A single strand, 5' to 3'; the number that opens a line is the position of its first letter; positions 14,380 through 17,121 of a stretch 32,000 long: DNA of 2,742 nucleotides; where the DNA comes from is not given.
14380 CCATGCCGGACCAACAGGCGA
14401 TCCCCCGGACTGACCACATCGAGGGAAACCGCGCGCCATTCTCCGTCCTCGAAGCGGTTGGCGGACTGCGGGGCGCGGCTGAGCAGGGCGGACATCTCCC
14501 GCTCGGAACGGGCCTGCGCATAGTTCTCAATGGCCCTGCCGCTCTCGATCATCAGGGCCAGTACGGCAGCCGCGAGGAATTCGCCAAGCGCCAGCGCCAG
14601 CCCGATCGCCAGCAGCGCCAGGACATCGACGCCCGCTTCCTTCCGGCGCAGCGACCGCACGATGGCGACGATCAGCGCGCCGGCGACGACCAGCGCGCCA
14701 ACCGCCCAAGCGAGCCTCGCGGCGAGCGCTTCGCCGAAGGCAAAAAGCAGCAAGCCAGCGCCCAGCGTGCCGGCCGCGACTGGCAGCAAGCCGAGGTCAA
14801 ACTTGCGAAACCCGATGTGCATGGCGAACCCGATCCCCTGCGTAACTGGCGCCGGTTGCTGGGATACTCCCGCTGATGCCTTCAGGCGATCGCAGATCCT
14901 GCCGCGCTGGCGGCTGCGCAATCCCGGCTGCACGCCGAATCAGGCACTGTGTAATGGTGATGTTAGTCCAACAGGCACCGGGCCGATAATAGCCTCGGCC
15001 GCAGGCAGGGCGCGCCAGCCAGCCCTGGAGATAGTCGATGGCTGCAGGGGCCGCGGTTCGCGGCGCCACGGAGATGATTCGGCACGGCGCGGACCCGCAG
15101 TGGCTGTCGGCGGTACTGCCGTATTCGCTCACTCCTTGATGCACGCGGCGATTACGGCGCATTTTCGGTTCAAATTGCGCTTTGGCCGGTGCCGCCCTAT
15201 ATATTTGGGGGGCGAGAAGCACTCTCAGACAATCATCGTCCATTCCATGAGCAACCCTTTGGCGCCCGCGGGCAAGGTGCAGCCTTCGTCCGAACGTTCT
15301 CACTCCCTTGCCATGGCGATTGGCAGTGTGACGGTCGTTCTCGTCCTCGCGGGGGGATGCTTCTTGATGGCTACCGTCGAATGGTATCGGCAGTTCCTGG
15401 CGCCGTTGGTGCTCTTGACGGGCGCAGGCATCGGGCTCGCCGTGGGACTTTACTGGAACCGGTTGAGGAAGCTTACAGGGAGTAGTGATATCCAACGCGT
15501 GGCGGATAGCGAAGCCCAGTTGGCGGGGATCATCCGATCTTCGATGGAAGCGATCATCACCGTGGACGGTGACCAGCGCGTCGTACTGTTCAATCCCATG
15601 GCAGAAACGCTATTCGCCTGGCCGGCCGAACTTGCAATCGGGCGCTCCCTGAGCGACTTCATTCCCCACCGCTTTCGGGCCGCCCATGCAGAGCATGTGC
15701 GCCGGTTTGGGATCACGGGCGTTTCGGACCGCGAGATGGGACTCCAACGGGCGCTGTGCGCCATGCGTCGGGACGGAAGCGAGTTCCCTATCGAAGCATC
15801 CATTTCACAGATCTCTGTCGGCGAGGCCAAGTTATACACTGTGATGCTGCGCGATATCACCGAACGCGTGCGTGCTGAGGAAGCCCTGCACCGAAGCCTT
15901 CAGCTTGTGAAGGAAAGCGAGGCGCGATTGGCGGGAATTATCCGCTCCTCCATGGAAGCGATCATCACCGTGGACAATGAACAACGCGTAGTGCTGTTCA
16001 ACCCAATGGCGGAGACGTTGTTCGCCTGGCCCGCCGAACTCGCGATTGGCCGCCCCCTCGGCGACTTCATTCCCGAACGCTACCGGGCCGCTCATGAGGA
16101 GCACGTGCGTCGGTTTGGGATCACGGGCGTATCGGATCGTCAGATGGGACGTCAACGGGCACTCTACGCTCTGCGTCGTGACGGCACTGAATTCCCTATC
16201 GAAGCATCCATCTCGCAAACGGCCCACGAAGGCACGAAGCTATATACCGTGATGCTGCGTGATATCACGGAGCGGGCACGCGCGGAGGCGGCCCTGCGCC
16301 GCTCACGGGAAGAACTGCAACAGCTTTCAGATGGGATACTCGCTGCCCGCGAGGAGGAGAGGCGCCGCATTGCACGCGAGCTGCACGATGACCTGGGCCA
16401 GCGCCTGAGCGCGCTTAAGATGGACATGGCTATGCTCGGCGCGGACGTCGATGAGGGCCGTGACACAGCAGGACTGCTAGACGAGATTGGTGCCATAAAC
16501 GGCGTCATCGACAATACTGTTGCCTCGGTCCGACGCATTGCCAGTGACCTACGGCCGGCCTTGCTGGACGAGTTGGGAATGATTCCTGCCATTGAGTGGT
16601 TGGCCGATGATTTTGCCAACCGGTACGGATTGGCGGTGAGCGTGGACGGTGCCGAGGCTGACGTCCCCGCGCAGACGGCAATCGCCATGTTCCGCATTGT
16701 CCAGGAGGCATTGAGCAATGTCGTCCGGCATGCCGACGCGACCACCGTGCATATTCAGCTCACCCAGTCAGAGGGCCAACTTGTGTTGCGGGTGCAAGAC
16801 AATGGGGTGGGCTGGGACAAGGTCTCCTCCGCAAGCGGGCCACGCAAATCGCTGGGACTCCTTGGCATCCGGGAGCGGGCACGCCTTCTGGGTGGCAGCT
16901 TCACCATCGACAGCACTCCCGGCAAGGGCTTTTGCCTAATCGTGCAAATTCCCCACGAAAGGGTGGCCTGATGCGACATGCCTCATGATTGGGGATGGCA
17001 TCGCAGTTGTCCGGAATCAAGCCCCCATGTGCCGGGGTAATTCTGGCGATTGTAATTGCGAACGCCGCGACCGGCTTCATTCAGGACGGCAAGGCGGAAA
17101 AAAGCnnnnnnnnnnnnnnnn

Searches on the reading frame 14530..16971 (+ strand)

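Call 4: search_protein_families(library=pfam, proteins=[window:14530-16971:+])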
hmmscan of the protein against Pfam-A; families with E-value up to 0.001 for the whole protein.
window:14530-16971:+ (813 aa): 10 families
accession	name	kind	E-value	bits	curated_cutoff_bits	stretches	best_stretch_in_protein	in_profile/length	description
PF00989.32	PAS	-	1.9e-24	86.3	22.6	2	466-579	2-113/113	PAS fold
PF08448.16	PAS_4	-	1.7e-22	80.2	23.1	2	337-448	3-110/110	PAS fold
PF13426.13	PAS_9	-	2.4e-21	76.3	27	2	476-581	2-103/103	PAS domain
PF07730.19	HisKA_3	-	7.2e-15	55.7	24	1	610-678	1-67/68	Histidine kinase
PF02518.31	HATPase_c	-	1.6e-13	51.5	26.4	1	718-810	4-110/111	Histidine kinase-, DNA gyrase B-, and HSP90-like ATPase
PF24820.1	Diguanyl_cycl_sensor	-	8.7e-13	48.6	28.1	2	335-439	2-107/109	Diguanylate cyclase-like sensor domain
PF13188.13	PAS_8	-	5.2e-10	39.3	21.8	1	465-518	1-55/65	PAS domain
PF12860.13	PAS_7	-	1.1e-09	38.8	27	1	476-586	6-114/115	PAS fold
PF13596.12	PAS_10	-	4.1e-08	34.3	22.1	0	476-528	10-61/106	PAS domain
PF13581.12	HATPase_c_2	-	4.2e-07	30.5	27.4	1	709-773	21-90/127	Histidine kinase-like ATPase domain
